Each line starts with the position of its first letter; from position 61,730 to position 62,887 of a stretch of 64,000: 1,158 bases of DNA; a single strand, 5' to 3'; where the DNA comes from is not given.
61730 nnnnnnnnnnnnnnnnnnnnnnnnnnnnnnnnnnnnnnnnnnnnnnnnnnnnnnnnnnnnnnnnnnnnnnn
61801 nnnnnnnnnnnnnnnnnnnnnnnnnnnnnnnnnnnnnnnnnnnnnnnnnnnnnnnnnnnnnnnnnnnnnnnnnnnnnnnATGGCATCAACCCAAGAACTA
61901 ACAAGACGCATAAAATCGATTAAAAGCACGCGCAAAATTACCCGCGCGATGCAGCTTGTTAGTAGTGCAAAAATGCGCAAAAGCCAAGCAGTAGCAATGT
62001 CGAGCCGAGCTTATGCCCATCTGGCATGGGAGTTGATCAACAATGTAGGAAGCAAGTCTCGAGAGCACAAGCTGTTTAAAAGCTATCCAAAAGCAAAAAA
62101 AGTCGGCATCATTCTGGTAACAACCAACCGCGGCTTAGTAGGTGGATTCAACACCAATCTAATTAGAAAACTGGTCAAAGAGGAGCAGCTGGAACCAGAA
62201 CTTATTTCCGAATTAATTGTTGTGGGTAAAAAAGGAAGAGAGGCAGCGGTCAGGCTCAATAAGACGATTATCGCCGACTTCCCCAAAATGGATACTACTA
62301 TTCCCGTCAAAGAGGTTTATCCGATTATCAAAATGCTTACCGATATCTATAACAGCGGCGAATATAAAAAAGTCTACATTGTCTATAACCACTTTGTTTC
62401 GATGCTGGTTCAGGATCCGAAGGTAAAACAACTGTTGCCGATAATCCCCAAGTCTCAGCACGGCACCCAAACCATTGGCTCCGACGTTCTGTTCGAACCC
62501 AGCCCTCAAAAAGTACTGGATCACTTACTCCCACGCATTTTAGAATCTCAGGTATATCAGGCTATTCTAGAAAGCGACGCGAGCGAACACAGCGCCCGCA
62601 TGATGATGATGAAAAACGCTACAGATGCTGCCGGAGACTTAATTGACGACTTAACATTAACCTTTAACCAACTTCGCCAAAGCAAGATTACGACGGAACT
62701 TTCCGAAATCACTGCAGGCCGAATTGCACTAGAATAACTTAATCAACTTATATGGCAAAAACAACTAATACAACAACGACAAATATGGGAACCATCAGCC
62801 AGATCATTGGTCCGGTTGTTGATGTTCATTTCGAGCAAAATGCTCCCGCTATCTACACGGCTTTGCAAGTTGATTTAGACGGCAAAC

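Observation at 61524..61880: Strongly signalled antisense small membrane-protein gene inserted between atpA and atpG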

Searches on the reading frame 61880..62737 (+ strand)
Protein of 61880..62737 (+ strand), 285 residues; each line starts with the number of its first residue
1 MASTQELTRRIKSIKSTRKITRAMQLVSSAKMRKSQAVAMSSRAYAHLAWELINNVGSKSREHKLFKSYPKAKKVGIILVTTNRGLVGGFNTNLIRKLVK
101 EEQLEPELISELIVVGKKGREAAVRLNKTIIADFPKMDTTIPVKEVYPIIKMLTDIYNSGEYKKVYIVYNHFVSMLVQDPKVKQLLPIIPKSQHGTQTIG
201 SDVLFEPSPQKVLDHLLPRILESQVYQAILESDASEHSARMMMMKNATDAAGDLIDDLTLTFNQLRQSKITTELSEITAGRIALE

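Call 5: search_protein_families(library=pfam, proteins=[window:61880-62737:+], max_evalue=1)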
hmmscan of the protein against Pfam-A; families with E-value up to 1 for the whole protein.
window:61880-62737:+ (285 aa): 1 family
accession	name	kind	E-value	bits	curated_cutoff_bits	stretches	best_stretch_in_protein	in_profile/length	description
PF00231.24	ATP-synt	-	3.2e-89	299.9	39.9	1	3-284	1-285/285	ATP synthase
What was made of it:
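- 61880..62737 (+): atpG (F1 gamma subunit, 285 aa). It has no SD and no convincing promoter of its own. Pfam ATP-synt (call 5).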

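Call 24: find_related_loci(query=window:61880-62737:+, collection=metagenome_contigs, flank=4000)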
Query window:61880-62737:+ (285 aa) in metagenome_contigs; peptide patterns used: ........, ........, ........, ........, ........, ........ (x = any residue, [..] = any of these).
144 stretches matched a pattern; 13 encode a relative of the query (tblastn E <= 1e-3); 13 distinct loci.
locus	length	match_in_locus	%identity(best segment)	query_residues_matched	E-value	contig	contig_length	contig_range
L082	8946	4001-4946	75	1-285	1e-154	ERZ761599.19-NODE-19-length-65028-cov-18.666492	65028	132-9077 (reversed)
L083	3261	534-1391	65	1-285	5e-135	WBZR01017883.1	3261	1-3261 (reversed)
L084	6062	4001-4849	43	1-285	1e-67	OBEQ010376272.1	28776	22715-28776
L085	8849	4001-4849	43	1-285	1e-67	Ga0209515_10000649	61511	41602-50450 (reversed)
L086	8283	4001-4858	39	1-284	2e-59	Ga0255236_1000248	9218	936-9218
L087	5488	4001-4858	39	1-284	2e-59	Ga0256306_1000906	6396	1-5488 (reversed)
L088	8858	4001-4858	39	1-284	2e-59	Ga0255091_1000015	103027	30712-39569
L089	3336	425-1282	38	1-284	9e-59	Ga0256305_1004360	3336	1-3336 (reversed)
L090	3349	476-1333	38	1-284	1e-58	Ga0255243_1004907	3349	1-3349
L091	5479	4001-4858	39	1-284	6e-58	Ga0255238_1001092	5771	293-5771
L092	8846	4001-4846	39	1-280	1e-55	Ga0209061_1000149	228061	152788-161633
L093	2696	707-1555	38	1-280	3e-56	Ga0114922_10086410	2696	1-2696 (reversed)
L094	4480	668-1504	40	1-277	2e-52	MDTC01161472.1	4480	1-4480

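Call 45: find_homologous_proteins(query=window:61880-62737:+, max_evalue=1e-60)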
Query window:61880-62737:+ (285 aa): 1049 proteins with E <= 1e-60 among 6791 candidates; the best 120 are listed.
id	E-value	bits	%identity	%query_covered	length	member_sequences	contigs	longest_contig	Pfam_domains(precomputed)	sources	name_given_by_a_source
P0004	4.4e-177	605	100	100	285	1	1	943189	PF00231.25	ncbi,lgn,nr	ncbi:ATP synthase F1 subunit gamma [bacterium]|nr:MAG: ATP synthase F1 subunit gamma [bacterium]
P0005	1.3e-161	554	88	100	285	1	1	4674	PF00231.25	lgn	-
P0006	2.3e-150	517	81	100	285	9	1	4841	PF00231.25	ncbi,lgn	-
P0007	9.1e-148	509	82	100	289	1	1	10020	PF00231.25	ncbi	-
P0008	8.0e-147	505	83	100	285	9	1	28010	PF00231.25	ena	-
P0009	2.0e-146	504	81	100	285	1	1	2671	PF00231.25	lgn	-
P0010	2.3e-146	504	80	100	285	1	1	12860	PF00231.25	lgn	-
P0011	3.4e-146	503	80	100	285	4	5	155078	PF00231.25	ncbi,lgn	-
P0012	6.9e-146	502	80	100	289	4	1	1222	PF00231.25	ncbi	-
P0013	6.1e-145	499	78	100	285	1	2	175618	PF00231.25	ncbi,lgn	-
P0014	6.7e-145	499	86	92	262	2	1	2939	PF00231.25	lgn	-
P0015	6.1e-144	496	78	100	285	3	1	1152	PF00231.25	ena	-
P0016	6.9e-144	496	79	100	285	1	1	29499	PF00231.25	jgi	jgi:F-type H+-transporting ATPase subunit gamma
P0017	1.7e-143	495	77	100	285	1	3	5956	PF00231.25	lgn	-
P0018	1.9e-143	494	78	100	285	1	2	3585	PF00231.25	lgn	-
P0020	3.6e-143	493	80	100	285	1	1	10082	PF00231.25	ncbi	-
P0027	2.2e-134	465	73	100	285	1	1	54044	PF00231.25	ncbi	ncbi:MAG: ATP synthase F1 subunit gamma [Candidatus Doudnabacteria bacterium]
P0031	5.6e-127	440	73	92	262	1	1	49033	PF00231.25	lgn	-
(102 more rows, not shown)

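Call 46: find_homologous_proteins(query=L082:3673-3843:-, max_evalue=10)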
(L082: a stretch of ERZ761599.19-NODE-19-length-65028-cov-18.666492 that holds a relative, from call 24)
Query L082:3673-3843:- (56 aa): 1 proteins with E <= 10 among 1 candidates.
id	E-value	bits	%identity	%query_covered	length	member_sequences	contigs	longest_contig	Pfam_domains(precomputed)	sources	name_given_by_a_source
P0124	5.3e-18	82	100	71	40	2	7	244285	-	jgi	jgi:hypothetical protein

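Call 47: find_encoding_contigs(protein=P0005, flank=3000, max_places=1)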
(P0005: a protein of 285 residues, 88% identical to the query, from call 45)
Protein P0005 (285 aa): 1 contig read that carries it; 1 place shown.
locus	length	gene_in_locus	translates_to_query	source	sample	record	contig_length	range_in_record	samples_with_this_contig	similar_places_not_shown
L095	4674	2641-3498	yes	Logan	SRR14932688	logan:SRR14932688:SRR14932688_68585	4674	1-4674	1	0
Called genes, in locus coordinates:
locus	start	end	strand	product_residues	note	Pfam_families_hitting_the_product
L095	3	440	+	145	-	?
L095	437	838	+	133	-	PF00213:OSCP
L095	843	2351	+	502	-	PF02874:ATP-synt_ab_N, PF00006:ATP-synt_ab, PF00306:ATP-synt_ab_C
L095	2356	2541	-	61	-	-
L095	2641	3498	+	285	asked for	PF00231:ATP-synt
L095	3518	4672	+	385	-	?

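Call 48: find_encoding_contigs(protein=P0008, flank=3000, max_places=1)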
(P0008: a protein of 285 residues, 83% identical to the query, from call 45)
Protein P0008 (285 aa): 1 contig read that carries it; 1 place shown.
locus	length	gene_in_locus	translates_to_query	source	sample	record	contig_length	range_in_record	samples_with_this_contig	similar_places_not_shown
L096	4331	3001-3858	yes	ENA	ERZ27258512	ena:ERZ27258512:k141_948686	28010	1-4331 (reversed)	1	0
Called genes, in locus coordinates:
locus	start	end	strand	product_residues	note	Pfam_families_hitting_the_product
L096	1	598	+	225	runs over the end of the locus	PF00430:ATP-synt_B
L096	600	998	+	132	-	PF00213:OSCP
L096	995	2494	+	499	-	PF02874:ATP-synt_ab_N, PF00006:ATP-synt_ab, PF00306:ATP-synt_ab_C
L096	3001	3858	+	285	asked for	PF00231:ATP-synt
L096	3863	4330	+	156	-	?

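Call 49: find_encoding_contigs(protein=P0007, flank=3000, max_places=1)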
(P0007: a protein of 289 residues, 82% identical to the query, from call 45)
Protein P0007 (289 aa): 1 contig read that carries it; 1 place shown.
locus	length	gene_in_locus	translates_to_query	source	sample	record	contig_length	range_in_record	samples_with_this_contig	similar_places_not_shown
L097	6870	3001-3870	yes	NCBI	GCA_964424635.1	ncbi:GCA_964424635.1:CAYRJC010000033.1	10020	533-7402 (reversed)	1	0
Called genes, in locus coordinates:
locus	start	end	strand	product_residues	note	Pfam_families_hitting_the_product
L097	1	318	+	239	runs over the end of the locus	PF00430:ATP-synt_B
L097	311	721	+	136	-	PF00213:OSCP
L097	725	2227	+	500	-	PF02874:ATP-synt_ab_N, PF00006:ATP-synt_ab, PF00306:ATP-synt_ab_C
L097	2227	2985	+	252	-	-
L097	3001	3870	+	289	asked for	PF00231:ATP-synt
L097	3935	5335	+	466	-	PF02874:ATP-synt_ab_N, PF00006:ATP-synt_ab, PF22919:ATP-synt_VA_C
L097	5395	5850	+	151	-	PF02823:ATP-synt_DE_N, PF00401:ATP-synt_DE (weak)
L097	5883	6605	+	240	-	PF01743:PolyA_pol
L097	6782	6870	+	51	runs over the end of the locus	-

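Call 50: find_encoding_contigs(protein=P0011, flank=3000, max_places=1)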
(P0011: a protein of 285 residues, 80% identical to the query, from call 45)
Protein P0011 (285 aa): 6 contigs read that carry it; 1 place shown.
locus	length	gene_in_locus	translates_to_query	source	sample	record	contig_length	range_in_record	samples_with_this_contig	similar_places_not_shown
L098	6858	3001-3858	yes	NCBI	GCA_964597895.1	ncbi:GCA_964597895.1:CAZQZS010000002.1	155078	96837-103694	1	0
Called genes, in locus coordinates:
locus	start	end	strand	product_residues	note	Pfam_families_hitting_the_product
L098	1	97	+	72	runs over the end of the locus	PF00137:ATP-synt_C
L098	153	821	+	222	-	PF00430:ATP-synt_B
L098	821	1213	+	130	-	PF00213:OSCP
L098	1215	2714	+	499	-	PF02874:ATP-synt_ab_N, PF00006:ATP-synt_ab, PF00306:ATP-synt_ab_C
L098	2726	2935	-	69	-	-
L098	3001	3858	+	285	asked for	PF00231:ATP-synt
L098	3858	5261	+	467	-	PF02874:ATP-synt_ab_N, PF00006:ATP-synt_ab, PF22919:ATP-synt_VA_C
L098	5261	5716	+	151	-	PF02823:ATP-synt_DE_N, PF00401:ATP-synt_DE (faint)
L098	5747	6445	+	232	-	PF01743:PolyA_pol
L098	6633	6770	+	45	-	-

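Call 55: find_encoding_contigs(protein=P0006, flank=3000, max_places=1)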
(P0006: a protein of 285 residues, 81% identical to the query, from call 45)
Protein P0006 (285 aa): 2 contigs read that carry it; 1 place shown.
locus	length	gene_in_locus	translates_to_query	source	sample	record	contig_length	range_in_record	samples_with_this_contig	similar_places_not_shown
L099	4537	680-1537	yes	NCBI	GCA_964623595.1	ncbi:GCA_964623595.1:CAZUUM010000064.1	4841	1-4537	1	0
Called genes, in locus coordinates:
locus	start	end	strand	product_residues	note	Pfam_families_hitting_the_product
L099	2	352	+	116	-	?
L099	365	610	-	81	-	-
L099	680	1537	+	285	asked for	PF00231:ATP-synt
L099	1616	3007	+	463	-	PF02874:ATP-synt_ab_N, PF00006:ATP-synt_ab, PF22919:ATP-synt_VA_C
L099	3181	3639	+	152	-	PF02823:ATP-synt_DE_N, PF00401:ATP-synt_DE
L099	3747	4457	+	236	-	PF01743:PolyA_pol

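Call 56: find_encoding_contigs(protein=P0010, flank=3000, max_places=1)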
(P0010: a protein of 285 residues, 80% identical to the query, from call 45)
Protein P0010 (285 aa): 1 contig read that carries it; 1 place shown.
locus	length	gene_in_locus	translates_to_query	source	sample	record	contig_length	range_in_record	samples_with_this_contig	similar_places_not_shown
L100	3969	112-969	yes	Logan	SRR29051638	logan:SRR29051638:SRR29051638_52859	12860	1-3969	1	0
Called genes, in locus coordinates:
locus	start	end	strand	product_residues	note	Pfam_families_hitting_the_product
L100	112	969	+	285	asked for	PF00231:ATP-synt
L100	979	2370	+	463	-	PF02874:ATP-synt_ab_N, PF00006:ATP-synt_ab, PF22919:ATP-synt_VA_C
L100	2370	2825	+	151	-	PF02823:ATP-synt_DE_N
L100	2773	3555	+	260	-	PF01743:PolyA_pol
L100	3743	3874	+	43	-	-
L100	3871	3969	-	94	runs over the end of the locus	-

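Call 57: find_encoding_contigs(protein=P0013, flank=3000, max_places=1)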
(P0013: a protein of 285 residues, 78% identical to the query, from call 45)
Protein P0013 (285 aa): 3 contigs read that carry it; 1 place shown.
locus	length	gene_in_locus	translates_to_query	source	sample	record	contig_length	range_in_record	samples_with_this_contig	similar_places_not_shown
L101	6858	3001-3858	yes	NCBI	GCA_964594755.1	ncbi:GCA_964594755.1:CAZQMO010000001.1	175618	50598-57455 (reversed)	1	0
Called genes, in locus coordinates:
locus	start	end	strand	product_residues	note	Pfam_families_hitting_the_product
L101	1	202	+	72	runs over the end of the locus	PF00137:ATP-synt_C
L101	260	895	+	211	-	PF00430:ATP-synt_B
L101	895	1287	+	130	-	PF00213:OSCP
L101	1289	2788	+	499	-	PF02874:ATP-synt_ab_N, PF00006:ATP-synt_ab, PF00306:ATP-synt_ab_C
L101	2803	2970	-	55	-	-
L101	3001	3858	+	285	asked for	PF00231:ATP-synt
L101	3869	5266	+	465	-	PF02874:ATP-synt_ab_N, PF00006:ATP-synt_ab, PF22919:ATP-synt_VA_C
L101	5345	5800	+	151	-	PF02823:ATP-synt_DE_N, PF00401:ATP-synt_DE (weak)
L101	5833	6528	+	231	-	PF01743:PolyA_pol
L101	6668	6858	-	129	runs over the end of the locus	-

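Call 58: find_encoding_contigs(protein=P0016, flank=3000, max_places=1)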
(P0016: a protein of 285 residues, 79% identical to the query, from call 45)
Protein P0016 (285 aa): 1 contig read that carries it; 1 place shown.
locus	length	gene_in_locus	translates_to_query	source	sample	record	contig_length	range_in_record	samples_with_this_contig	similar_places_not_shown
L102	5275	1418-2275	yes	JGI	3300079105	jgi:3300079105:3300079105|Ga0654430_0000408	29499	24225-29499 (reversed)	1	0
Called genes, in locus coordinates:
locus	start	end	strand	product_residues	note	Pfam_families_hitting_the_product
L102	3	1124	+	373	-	?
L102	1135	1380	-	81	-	-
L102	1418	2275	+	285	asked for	PF00231:ATP-synt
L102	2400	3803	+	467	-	PF02874:ATP-synt_ab_N, PF00006:ATP-synt_ab, PF22919:ATP-synt_VA_C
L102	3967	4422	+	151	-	PF02823:ATP-synt_DE_N, PF00401:ATP-synt_DE (weak)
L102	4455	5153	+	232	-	PF01743:PolyA_pol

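Call 59: find_encoding_contigs(protein=P0020, flank=3000, max_places=1)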
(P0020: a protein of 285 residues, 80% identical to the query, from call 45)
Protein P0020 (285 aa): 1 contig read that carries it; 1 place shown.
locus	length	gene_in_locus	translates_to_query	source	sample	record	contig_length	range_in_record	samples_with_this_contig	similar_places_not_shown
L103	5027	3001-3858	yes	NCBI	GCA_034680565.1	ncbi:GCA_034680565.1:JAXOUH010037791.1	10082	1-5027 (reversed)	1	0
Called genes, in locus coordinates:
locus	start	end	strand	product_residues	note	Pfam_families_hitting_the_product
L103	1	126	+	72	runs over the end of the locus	PF00137:ATP-synt_C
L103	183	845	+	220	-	PF00430:ATP-synt_B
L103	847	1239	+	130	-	PF00213:OSCP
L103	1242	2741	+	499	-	PF02874:ATP-synt_ab_N, PF00006:ATP-synt_ab, PF00306:ATP-synt_ab_C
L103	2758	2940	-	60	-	-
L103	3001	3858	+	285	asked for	PF00231:ATP-synt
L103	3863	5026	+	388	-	?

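Call 60: find_encoding_contigs(protein=P0027, flank=3000, max_places=1)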
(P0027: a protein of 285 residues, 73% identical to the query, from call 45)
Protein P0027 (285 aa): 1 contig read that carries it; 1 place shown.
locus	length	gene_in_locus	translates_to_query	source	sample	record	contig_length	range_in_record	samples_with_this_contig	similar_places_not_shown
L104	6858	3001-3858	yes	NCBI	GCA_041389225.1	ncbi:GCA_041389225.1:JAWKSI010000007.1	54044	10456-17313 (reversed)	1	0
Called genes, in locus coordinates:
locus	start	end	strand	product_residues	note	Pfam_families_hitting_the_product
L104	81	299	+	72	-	PF00137:ATP-synt_C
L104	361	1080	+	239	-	PF00430:ATP-synt_B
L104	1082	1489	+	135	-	PF00213:OSCP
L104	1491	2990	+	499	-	PF02874:ATP-synt_ab_N, PF00006:ATP-synt_ab, PF00306:ATP-synt_ab_C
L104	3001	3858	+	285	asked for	PF00231:ATP-synt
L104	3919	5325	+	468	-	PF02874:ATP-synt_ab_N, PF00006:ATP-synt_ab, PF22919:ATP-synt_VA_C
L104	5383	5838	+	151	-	PF02823:ATP-synt_DE_N, PF00401:ATP-synt_DE (faint)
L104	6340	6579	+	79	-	-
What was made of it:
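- Two clade members lack the gene (calls 49, 60).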

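Call 74: search_protein_families(library=pfam, proteins=[L095:2356-2541:-, L096:2722-2931:-, L098:2726-2935:-, L099:365-610:-, L101:2803-2970:-, L102:1135-1380:-, L103:2758-2940:-, L082:3673-3843:-], max_evalue=1)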
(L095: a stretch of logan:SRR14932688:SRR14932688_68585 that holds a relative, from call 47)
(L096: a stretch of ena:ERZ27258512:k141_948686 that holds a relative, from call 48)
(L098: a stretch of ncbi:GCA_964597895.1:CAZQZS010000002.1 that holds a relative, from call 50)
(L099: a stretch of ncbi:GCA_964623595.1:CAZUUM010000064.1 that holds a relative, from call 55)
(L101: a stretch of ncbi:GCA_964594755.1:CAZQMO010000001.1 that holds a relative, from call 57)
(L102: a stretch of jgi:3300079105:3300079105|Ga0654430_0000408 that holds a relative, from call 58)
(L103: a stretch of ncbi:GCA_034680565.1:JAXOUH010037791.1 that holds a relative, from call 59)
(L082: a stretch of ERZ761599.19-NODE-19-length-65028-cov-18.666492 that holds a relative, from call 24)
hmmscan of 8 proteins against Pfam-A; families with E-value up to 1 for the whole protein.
L095:2356-2541:- (61 aa): 0 families

L096:2722-2931:- (69 aa): 2 families
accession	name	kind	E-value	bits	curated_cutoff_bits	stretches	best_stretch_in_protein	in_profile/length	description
PF24364.1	DUF7520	-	0.017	15.5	27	1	6-40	6-40/78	Family of unknown function (DUF7520)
PF04418.17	DUF543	-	0.56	10.6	24.1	1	13-49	31-66/75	Domain of unknown function (DUF543)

L098:2726-2935:- (69 aa): 1 family
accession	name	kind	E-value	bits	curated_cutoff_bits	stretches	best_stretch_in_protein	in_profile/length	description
PF06472.20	ABC_membrane_2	-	0.048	13.5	24.4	1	4-65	17-78/269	ABC transporter transmembrane region 2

L099:365-610:- (81 aa): 3 families
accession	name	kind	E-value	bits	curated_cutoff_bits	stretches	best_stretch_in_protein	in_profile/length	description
PF15159.11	PIG-Y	-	0.022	16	25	1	11-69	10-63/69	Phosphatidylinositol N-acetylglucosaminyltransferase subunit Y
PF11028.14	TMEM260-like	-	0.06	13.5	24.2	1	6-66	45-100/179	Protein O-mannosyl-transferase TMEM260-like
PF09716.15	ETRAMP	-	0.2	12.1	29.1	1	5-64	6-69/81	Malarial early transcribed membrane protein (ETRAMP)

L101:2803-2970:- (55 aa): 1 family
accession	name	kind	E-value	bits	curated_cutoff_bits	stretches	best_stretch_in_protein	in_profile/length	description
PF11239.13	DUF3040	-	0.23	12.1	24.7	1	7-39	46-77/84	Protein of unknown function (DUF3040)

L102:1135-1380:- (81 aa): 0 families

L103:2758-2940:- (60 aa): 2 families
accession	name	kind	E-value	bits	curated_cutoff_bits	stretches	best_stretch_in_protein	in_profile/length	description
PF20872.2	MalF_N_TM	-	0.092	12.9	24.3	1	8-57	2-47/48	MalF, N-terminal region, transmembrane helices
PF22990.1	ABHD16_N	-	0.14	12.7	27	1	6-56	41-91/125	Phosphatidylserine Lipase ABHD16 N-terminal domain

L082:3673-3843:- (56 aa): 0 families

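Call 75: search_protein_families(library=ncbifam, proteins=[L095:2356-2541:-, L096:2722-2931:-, L098:2726-2935:-, L099:365-610:-, L101:2803-2970:-, L102:1135-1380:-, L103:2758-2940:-, L082:3673-3843:-], max_evalue=1)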
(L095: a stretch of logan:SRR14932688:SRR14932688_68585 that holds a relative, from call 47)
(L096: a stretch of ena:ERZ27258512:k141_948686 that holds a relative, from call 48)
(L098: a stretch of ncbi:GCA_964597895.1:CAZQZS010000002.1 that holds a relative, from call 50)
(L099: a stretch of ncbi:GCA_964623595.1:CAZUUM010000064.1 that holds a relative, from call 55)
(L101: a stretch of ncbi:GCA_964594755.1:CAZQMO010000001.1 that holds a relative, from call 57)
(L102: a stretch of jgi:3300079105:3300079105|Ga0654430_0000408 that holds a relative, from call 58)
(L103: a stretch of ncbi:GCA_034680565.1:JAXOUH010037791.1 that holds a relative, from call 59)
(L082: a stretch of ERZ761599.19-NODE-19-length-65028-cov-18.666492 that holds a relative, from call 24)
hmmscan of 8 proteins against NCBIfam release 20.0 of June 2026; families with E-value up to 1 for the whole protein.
L095:2356-2541:- (61 aa): 1 family
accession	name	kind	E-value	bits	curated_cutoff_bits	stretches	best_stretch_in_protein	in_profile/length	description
NF046119.1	memb_SCO4225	subfamily_domain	0.03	14.3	33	1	2-49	44-88/94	SCO4225 family membrane protein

L096:2722-2931:- (69 aa): 0 families

L098:2726-2935:- (69 aa): 0 families

L099:365-610:- (81 aa): 0 families

L101:2803-2970:- (55 aa): 2 families
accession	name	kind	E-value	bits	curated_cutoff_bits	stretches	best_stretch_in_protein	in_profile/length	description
NF033800.1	quorum_NprX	equivalog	0.13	11.9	75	1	9-31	7-30/43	quorum-signaling peptide NprX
NF058603.1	SCO2097_fam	equivalog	0.82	10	110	1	7-47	43-82/129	SCO2097 family morphological protein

L102:1135-1380:- (81 aa): 2 families
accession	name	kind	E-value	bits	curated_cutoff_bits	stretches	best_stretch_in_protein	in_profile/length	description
NF004626.0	PRK05967.1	equivalog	0.0059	15.2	649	1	16-74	299-359/395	cystathionine beta-lyase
TIGR01324.1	cysta_beta_ly_B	equivalog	0.047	12.4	365.9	1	18-69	287-339/377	cystathionine beta-lyase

L103:2758-2940:- (60 aa): 0 families

L082:3673-3843:- (56 aa): 0 families
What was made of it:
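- Closest known: Small membrane proteins encoded in atp or other respiratory operons. Different: This one is antisense, has its own promoter and terminator, and has no conserved sequence and no HMM match (calls 5, 74, 75).
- There is no match to AtpI or AtpZ-type families (calls 5, 74, 75).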
